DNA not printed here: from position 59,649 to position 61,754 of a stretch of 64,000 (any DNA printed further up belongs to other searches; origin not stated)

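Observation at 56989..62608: Cassette III: out-of-context HAL-type MIO ammonia-lyase with an AMP-ligase, ACP-GNAT fusion and methyltransferase - candidate pathway for a histidine-derived acyl decoration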

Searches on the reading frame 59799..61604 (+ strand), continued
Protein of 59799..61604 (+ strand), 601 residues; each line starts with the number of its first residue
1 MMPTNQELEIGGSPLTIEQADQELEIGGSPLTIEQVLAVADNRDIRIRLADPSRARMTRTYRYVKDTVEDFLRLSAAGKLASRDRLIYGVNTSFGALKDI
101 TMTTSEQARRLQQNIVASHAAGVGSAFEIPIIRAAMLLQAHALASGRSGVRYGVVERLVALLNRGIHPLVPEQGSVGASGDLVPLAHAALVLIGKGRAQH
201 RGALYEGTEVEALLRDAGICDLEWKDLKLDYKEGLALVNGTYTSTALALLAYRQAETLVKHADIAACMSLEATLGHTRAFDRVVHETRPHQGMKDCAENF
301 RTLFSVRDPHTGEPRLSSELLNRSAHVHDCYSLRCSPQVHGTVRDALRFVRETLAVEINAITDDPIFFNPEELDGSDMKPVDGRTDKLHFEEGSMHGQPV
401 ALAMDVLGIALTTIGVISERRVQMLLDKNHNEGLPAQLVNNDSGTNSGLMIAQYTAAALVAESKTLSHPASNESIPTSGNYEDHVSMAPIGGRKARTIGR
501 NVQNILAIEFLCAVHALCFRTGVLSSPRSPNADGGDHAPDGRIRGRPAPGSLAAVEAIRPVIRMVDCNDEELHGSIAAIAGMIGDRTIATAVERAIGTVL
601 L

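Call 15: find_related_loci(query=window:59799-61604:+, collection=genome_contigs, flank=10000)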
Query window:59799-61604:+ (601 aa) in genome_contigs; peptide patterns used: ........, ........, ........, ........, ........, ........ (x = any residue, [..] = any of these).
28 stretches matched a pattern; 13 encode a relative of the query (tblastn E <= 1e-3); 13 distinct loci.
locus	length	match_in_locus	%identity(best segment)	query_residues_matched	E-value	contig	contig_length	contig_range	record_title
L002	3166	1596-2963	42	24-520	3e-106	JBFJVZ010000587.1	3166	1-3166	MAG: Pirellulaceae bacterium isolate Mix_sand19.2022.05.G.119 k141_3552476_length_3166_cov_10.0000, whole genome shotgun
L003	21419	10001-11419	41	24-539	3e-103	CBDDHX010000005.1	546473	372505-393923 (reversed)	MAG: Caldilineaceae bacterium isolate 9736b05d-4052-4238-9011-8c8baa34df0f genome assembly, contig: contig_5, whole geno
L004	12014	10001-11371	37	24-527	1e-82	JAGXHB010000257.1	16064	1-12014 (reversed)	MAG: Roseobacter sp. isolate LH_M52 k141_1417482, whole genome shotgun sequence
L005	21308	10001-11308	38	45-527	1e-81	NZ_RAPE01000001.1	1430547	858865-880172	Roseovarius spongiae strain HN-E21 contig1, whole genome shotgun sequence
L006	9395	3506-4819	37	45-529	3e-80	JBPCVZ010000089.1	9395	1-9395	MAG: Hyphomicrobiaceae bacterium isolate MAG_seacave_45 S1Ck127_11866240, whole genome shotgun sequence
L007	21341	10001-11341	37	33-527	8e-80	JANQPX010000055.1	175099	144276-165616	MAG: Geminicoccaceae bacterium isolate IP29b_bin.180 k99_2128074, whole genome shotgun sequence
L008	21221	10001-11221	39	87-527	3e-77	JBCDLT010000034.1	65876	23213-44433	MAG: Pseudomonadota bacterium isolate P01_H01_bin.91 k141_1826099_length_65876_cov_19.2734, whole genome shotgun sequenc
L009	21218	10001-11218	38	76-515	4e-76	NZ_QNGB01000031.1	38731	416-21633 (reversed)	Roseovarius sp. TE539 contig31, whole genome shotgun sequence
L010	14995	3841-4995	39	87-505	2e-74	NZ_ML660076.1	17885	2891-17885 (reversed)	Denitrobaculum tricleocarpae strain R148 Scaffold25, whole genome shotgun sequence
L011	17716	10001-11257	37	76-528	2e-72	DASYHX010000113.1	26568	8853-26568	MAG TPA_asm: Pseudorhizobium sp. isolate SMAG_U4251 k141_16366, whole genome shotgun sequence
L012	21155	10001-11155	38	87-505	1e-69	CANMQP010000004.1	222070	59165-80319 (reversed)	uncultured Kiloniellaceae bacterium isolate 2-526A_2.fasta genome assembly, contig: NODE_13, whole genome shotgun sequen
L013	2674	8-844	37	224-527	2e-46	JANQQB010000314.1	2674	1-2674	MAG: Rhodobiaceae bacterium isolate IP29b_bin.188 k99_2619727, whole genome shotgun sequence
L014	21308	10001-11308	39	45-527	1e-82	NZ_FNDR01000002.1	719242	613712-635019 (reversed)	Variovorax sp. OV700, whole genome shotgun sequence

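Call 16: find_encoding_contigs(protein=P0003, flank=8000, max_places=2)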
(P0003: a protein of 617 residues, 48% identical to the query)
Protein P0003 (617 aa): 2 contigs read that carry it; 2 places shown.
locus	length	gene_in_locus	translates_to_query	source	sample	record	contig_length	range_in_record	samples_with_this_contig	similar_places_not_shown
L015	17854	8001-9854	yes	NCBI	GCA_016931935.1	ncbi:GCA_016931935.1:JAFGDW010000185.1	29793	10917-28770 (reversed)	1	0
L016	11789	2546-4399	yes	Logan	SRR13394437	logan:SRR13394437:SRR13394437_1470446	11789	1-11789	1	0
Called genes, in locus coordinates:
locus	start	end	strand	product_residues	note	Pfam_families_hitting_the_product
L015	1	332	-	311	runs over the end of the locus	-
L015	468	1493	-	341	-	PF02805:Ada_Zn_binding, PF12833:HTH_18, PF02870:Methyltransf_1N, PF01035:DNA_binding_1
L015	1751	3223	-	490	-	PF07690:MFS_1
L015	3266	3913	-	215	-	PF00702:Hydrolase, PF12710:HAD (weak), PF13419:HAD_2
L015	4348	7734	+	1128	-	PF06347:SH3_4 (weak), PF08239:SH3_3, PF06347:SH3_4 (weak), PF08239:SH3_3, PF08239:SH3_3, PF06347:SH3_4, PF08239:SH3_3, PF08239:SH3_3, +8 more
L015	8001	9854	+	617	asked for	PF00221:Lyase_aromatic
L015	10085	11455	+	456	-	PF00152:tRNA-synt_2 (faint), PF13393:tRNA-synt_His, PF00587:tRNA-synt_2b, PF03129:HGTP_anticodon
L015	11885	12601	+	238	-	-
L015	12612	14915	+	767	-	PF04015:DUF362, PF18962:Por_Secre_tail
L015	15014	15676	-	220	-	PF13489:Methyltransf_23, PF13847:Methyltransf_31, PF08241:Methyltransf_11, PF08242:Methyltransf_12, PF13649:Methyltransf_25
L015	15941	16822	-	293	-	PF00144:Beta-lactamase (faint), PF13354:Beta-lactamase2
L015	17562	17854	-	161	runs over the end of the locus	PF02870:Methyltransf_1N, PF01035:DNA_binding_1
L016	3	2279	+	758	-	?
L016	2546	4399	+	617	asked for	PF00221:Lyase_aromatic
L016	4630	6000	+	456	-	PF00152:tRNA-synt_2 (faint), PF13393:tRNA-synt_His, PF00587:tRNA-synt_2b, PF03129:HGTP_anticodon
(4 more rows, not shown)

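Call 17: find_encoding_contigs(protein=P0004, flank=8000, max_places=2)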
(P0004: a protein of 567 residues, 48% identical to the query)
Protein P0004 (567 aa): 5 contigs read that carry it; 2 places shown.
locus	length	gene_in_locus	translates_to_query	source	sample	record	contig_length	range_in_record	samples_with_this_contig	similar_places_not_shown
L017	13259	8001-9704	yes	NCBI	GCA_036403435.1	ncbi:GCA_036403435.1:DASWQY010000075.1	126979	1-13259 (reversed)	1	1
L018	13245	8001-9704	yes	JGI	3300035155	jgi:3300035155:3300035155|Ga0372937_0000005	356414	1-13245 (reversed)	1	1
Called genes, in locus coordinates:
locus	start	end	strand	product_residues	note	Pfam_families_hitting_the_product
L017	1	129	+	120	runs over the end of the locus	-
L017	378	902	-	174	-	-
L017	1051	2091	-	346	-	PF10017:Methyltransf_33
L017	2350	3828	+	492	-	PF13393:tRNA-synt_His, PF00587:tRNA-synt_2b (weak), PF03129:HGTP_anticodon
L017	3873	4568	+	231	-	-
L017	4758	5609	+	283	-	PF13489:Methyltransf_23, PF01209:Ubie_methyltran, PF07942:CARME (faint), PF08242:Methyltransf_12, PF08241:Methyltransf_11, PF13649:Methyltransf_25, PF13847:Methyltransf_31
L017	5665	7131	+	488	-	PF00282:Pyridoxal_deC, PF05889:SepSecS (weak)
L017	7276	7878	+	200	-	-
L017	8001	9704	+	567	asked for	PF00221:Lyase_aromatic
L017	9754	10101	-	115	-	-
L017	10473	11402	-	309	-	PF02668:TauD, PF08943:CsiD (weak)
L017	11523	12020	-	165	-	PF13577:SnoaL_4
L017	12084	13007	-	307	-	PF08867:FRG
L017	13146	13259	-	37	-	?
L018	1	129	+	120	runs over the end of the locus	-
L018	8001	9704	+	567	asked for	PF00221:Lyase_aromatic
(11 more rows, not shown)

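Call 18: find_encoding_contigs(protein=P0006, flank=8000, max_places=2)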
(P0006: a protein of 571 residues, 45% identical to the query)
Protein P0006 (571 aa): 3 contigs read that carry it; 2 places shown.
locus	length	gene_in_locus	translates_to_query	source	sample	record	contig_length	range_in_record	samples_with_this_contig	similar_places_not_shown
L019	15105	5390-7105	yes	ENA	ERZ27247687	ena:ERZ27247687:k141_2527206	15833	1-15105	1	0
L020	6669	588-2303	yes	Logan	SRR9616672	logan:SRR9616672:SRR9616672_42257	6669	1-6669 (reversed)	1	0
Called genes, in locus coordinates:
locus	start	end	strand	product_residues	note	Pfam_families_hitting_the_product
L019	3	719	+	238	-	?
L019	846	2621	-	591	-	-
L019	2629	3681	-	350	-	PF01087:GalP_UDP_transf, PF01230:HIT (faint), PF02744:GalP_UDP_tr_C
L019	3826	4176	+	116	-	PF01253:SUI1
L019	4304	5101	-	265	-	-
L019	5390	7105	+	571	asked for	PF00221:Lyase_aromatic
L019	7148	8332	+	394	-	PF01168:Ala_racemase_N, PF00842:Ala_racemase_C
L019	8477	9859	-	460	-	PF00083:Sugar_tr, PF05977:MFS_3 (weak), PF07690:MFS_1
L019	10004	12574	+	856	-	PF19864:Radical_SAM_N2, PF04055:Radical_SAM, PF10105:DUF2344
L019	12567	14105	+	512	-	PF10150:RNase_E_G, PF20833:RNase_E_G_Thio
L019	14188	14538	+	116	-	PF00829:Ribosomal_L21p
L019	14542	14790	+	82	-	PF01016:Ribosomal_L27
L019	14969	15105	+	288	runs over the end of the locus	?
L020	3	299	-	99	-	?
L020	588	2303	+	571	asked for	PF00221:Lyase_aromatic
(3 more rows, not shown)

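Call 43: list_cluster_members(proteins=[P0001, P0121, P0002])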
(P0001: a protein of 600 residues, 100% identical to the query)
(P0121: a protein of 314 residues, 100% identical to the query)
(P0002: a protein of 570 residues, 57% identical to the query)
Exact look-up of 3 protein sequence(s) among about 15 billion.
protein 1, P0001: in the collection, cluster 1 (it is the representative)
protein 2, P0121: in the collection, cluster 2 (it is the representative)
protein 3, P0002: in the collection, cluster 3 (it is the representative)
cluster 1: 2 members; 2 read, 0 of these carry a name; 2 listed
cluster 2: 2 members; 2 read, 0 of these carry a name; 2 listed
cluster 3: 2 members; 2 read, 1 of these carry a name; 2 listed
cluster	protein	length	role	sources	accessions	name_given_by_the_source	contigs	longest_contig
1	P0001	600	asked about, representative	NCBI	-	-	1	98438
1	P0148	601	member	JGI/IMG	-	-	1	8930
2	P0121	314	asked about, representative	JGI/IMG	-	-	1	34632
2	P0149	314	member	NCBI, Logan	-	-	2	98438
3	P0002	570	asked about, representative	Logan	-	-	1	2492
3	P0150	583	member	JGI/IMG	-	histidine ammonia-lyase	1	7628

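Call 45: find_encoding_contigs(protein=P0150, flank=10000, max_places=2)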
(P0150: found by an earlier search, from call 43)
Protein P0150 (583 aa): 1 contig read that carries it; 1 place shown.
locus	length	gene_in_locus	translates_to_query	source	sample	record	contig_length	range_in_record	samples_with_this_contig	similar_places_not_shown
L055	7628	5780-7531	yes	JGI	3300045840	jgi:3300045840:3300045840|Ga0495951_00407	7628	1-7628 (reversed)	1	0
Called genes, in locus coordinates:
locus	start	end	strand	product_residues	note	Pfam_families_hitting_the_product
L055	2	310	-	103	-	?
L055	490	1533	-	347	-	PF07719:TPR_2 (faint), PF13432:TPR_16 (faint), PF03783:CsgG (faint)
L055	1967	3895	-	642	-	PF00069:Pkinase, PF07714:PK_Tyr_Ser-Thr, PF14531:Kinase-like, PF08308:PEGA, PF13620:CarboxypepD_reg (faint)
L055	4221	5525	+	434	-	PF01546:Peptidase_M20, PF07687:M20_dimer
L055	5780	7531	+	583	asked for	PF00221:Lyase_aromatic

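Call 68: search_protein_families(library=pfam, proteins=[L003:5385-6662:+, L003:6727-7587:+, L003:7589-9883:+, L003:9992-11638:+, L003:11738-13366:+, L003:13388-16273:+, L003:16376-17944:+], max_evalue=0.00001)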
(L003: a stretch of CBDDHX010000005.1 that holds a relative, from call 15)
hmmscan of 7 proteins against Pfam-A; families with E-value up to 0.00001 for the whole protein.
L003:5385-6662:+ (425 aa): 2 families
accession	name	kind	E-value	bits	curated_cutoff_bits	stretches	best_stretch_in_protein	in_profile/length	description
PF07993.18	NAD_binding_4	-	9.4e-58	195.8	20.1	1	57-295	1-258/258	Male sterility protein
PF01370.27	Epimerase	-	2.6e-10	40.6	20.9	1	55-269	1-192/240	NAD dependent epimerase/dehydratase family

L003:6727-7587:+ (286 aa): 1 family
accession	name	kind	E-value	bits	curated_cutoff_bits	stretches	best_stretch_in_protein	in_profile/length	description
PF04672.18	Methyltransf_19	-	1.7e-23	84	26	1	21-137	11-134/268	S-adenosyl methyltransferase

L003:7589-9883:+ (764 aa): 2 families
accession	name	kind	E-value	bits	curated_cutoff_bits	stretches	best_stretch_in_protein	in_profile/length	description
PF00122.25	E1-E2_ATPase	-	1.3e-32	113.2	28.1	1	262-397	2-137/181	E1-E2 ATPase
PF00702.32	Hydrolase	-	5.4e-32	112.2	26.4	1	447-665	1-190/191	haloacid dehalogenase-like hydrolase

L003:9992-11638:+ (548 aa): 1 family
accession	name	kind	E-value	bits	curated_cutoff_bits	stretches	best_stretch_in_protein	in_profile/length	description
PF00221.24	Lyase_aromatic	-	1.4e-192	641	27.3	1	11-482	1-465/466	Aromatic amino acid lyase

L003:11738-13366:+ (542 aa): 3 families
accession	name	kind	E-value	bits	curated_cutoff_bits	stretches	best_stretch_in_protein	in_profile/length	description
PF05935.17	Arylsulfotrans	-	1.8e-72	244.9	24.2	1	153-497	26-346/374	Arylsulfotransferase (ASST)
PF14269.12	Arylsulfotran_2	-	1.4e-13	51.4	27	1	227-472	55-280/301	Arylsulfotransferase (ASST)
PF17425.8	Arylsulfotran_N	-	6.7e-08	32.9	24.2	1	18-100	2-87/88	Arylsulfotransferase Ig-like domain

L003:13388-16273:+ (961 aa): 8 families
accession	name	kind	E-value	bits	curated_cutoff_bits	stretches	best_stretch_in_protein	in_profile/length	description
PF00501.34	AMP-binding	-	4.5e-31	108.4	29.9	1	13-342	8-383/384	AMP-binding enzyme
PF13193.12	AMP-binding_C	-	6.4e-10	40.3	24.5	1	395-470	2-76/76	AMP-binding enzyme C-terminal domain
PF12146.15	Hydrolase_4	-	2.3e-09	37.3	27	1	751-862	20-131/239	Serine aminopeptidase, S33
PF00326.27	Peptidase_S9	-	8.2e-09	35.7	22.6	1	784-908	43-166/213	Prolyl oligopeptidase family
PF00561.26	Abhydrolase_1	-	8.4e-09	35.9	25.8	0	737-841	3-106/245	alpha/beta hydrolase fold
PF06500.17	FrsA-like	-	2e-08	33.9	22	1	656-840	111-299/414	Esterase FrsA-like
PF12697.13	Abhydrolase_6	-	5.1e-07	31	26.3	0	757-882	22-148/217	Alpha/beta hydrolase family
PF00550.31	PP-binding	-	8.7e-06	26.3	20.8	0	509-576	6-67/67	Phosphopantetheine attachment site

L003:16376-17944:+ (522 aa): 1 family
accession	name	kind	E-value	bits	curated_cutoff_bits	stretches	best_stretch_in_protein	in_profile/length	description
PF00496.27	SBP_bac_5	-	5.8e-57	193.9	32.4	1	96-404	1-327/368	Bacterial extracellular solute-binding proteins, family 5 Middle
